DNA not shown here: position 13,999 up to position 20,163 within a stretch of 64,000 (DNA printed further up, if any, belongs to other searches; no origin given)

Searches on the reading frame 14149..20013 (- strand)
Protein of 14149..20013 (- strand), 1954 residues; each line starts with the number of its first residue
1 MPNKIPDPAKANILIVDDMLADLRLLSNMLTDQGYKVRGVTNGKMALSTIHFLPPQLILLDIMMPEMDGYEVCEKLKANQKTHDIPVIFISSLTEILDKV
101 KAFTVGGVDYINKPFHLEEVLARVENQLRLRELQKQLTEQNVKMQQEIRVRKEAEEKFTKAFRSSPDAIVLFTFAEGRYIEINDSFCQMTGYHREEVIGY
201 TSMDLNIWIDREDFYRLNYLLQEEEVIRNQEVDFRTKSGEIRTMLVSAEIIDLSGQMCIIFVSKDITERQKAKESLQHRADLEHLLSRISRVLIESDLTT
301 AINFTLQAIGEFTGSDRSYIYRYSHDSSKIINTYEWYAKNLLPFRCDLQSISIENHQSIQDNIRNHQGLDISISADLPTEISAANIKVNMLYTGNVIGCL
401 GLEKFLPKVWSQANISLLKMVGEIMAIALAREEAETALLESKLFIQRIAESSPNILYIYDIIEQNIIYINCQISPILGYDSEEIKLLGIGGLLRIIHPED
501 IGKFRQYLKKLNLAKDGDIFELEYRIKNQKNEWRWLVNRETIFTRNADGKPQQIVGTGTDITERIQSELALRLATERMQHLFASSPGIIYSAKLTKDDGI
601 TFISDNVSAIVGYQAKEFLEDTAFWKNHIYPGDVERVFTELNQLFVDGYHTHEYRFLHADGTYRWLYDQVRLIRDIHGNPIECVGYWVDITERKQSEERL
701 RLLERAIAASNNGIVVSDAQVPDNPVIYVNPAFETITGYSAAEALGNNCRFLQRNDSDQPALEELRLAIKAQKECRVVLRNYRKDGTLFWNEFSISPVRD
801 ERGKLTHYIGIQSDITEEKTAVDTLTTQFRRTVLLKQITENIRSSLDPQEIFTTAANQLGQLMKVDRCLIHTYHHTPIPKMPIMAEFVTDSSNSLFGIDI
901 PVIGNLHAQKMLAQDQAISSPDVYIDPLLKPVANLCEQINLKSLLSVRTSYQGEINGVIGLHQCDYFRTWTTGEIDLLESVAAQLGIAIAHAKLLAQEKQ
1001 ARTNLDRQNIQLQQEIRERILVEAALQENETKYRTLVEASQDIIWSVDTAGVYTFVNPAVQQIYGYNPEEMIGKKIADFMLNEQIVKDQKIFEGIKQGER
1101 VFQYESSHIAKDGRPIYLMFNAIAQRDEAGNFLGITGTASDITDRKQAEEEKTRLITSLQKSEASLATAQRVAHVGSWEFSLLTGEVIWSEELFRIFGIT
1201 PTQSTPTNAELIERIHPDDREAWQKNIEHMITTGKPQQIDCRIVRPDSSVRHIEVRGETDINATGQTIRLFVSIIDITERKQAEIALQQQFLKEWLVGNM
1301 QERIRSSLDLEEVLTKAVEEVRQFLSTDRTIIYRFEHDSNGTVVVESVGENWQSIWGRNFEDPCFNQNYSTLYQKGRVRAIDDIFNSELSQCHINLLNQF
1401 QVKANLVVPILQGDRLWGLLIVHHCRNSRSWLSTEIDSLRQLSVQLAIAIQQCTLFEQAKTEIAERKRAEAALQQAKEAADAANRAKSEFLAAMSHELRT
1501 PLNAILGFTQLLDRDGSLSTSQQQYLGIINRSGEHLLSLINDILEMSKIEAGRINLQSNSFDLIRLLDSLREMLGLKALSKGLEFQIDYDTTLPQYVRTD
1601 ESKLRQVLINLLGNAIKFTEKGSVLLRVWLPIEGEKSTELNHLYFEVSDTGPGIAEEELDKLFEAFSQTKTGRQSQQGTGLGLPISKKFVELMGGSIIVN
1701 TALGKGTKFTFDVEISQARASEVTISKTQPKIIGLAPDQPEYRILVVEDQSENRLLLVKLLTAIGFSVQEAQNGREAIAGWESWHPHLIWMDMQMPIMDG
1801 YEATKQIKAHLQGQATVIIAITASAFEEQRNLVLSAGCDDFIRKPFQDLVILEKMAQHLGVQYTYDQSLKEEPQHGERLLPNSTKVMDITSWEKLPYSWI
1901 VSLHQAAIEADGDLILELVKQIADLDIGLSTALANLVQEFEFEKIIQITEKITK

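Call 55: search_protein_families(library=pfam, proteins=[window:14149-20013:-], max_evalue=0.00001)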
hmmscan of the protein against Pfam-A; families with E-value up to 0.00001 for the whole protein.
window:14149-20013:- (1954 aa): 12 families
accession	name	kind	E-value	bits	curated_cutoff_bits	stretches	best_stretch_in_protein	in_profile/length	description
PF08447.18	PAS_3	-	6.7e-80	263.9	25.6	5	601-686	2-88/89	PAS fold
PF13426.13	PAS_9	-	6.6e-61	203.5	27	3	712-817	2-103/103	PAS domain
PF00989.32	PAS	-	5.6e-54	181.4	22.6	3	1032-1142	2-113/113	PAS fold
PF00072.30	Response_reg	-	2.8e-51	172.8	30.2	2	13-124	1-110/111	Response regulator receiver domain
PF01590.32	GAF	-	8e-47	159.5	22.4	2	1309-1450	1-133/133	GAF domain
PF08448.16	PAS_4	-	6.8e-45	152.3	23.1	3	1037-1147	1-110/110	PAS fold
PF13188.13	PAS_8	-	1.3e-30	104.6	21.8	3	156-208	1-53/65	PAS domain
PF02518.31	HATPase_c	-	2e-28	99.5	26.4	1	1600-1714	2-108/111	Histidine kinase-, DNA gyrase B-, and HSP90-like ATPase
PF00512.31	HisKA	-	2.2e-24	85.7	26.9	1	1486-1552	1-66/66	His Kinase A (phospho-acceptor) domain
PF13185.12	GAF_2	-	8.5e-18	65.3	28.6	1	1308-1451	2-136/136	GAF domain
PF13492.12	GAF_3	-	1.7e-11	45.1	27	0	1309-1452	1-129/129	GAF domain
PF18095.7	PAS_12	-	2.4e-06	27.6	22.6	0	450-483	53-86/153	UPF0242 C-terminal PAS-like domain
